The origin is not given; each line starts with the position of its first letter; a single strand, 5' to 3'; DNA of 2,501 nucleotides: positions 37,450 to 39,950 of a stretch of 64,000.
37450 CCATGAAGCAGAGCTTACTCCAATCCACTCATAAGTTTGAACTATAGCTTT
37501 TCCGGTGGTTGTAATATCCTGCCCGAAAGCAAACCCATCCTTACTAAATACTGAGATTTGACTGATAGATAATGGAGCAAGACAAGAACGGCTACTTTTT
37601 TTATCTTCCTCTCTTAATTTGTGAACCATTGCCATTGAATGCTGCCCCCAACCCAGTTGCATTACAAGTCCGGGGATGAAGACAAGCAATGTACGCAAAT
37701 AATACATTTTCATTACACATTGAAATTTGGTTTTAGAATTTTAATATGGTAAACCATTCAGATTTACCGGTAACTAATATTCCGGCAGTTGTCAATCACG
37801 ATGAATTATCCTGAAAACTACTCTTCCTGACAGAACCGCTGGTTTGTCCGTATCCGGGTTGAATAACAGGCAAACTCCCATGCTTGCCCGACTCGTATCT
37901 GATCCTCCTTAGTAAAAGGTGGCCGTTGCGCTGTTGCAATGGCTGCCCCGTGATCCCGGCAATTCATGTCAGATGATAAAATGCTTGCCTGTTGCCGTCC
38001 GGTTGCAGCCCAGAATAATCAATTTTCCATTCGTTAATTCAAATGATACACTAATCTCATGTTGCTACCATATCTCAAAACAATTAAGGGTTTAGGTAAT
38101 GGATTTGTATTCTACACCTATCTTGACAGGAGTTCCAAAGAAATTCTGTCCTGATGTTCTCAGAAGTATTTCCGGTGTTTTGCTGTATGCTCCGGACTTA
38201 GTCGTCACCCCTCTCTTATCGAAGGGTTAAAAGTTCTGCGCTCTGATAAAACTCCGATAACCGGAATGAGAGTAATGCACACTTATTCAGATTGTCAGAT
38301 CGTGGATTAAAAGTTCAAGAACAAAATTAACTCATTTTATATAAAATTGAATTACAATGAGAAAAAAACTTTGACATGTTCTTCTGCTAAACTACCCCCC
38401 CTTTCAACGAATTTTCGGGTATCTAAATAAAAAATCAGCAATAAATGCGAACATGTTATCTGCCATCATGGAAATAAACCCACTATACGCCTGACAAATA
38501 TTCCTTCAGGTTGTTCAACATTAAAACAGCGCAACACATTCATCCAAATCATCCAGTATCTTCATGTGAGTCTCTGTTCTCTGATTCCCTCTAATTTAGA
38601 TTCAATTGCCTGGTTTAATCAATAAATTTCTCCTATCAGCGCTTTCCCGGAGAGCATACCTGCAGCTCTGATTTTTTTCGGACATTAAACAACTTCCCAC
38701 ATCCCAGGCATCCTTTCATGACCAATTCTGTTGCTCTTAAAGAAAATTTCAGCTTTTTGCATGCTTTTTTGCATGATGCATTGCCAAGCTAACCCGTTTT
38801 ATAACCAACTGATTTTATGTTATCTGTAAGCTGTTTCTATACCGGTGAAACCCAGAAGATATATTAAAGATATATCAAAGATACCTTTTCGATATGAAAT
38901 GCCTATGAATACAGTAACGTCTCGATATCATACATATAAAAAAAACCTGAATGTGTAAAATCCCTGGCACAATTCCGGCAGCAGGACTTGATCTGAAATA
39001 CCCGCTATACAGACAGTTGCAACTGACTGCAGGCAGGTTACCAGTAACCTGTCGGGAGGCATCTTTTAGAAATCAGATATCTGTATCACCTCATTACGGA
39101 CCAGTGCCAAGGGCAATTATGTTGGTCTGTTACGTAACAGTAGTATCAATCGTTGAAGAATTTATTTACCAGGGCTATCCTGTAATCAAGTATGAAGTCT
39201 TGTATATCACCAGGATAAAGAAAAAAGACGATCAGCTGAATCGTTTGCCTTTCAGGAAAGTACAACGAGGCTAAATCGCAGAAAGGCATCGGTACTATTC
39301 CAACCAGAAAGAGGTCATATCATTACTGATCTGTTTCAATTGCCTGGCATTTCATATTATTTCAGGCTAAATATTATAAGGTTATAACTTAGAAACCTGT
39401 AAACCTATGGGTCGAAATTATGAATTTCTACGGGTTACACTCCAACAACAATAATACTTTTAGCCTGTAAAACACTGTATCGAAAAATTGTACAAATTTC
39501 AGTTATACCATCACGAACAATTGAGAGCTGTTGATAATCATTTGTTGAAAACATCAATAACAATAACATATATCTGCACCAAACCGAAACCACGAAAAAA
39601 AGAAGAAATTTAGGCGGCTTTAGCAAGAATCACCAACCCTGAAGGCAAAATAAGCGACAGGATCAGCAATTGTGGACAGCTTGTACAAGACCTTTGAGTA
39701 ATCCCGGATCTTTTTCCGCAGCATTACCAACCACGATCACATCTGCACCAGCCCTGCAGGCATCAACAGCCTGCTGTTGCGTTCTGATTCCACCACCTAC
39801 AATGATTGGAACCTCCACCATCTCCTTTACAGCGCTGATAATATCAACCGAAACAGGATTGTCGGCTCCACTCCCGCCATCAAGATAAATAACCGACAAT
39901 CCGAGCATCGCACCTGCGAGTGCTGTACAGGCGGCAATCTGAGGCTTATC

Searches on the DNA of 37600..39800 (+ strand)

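Call 11: search_rna_families(source=window, start=37600, end=39800, threshold=evalue, max_evalue=10)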
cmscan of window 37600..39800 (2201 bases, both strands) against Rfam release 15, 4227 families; matches with E-value up to 10: 2.
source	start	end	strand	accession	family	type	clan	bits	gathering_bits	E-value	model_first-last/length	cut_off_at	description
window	38858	38937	+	RF00531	snoMe28S-Gm3113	Gene; snRNA; snoRNA; CD-box;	-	21.1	70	1.7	1-84/84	no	Small nucleolar RNA Me28S-Gm3113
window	38013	38098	-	RF03000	LOOT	Gene; sRNA;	-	17.7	46.4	2.5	1-121/121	no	LOOT RNA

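Call 47: search_dna_similar(query=window:38339-39662:+, collection=plasmids, mode=distant, max_evalue=0.001)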
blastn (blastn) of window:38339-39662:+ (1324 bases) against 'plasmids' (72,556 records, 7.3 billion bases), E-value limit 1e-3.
No match.

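Call 48: search_dna_similar(query=window:38339-39662:+, collection=phages, mode=distant, max_evalue=0.001)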
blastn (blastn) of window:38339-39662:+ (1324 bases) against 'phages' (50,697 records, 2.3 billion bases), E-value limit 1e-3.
No match.

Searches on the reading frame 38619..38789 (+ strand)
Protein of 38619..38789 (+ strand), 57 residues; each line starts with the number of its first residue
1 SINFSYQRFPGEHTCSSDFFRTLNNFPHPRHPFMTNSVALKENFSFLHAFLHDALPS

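Call 65: search_protein_families(library=pfam, proteins=[window:38619-38789:+], max_evalue=1)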
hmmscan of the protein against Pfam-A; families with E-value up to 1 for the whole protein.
seq(57 aa): 0 families
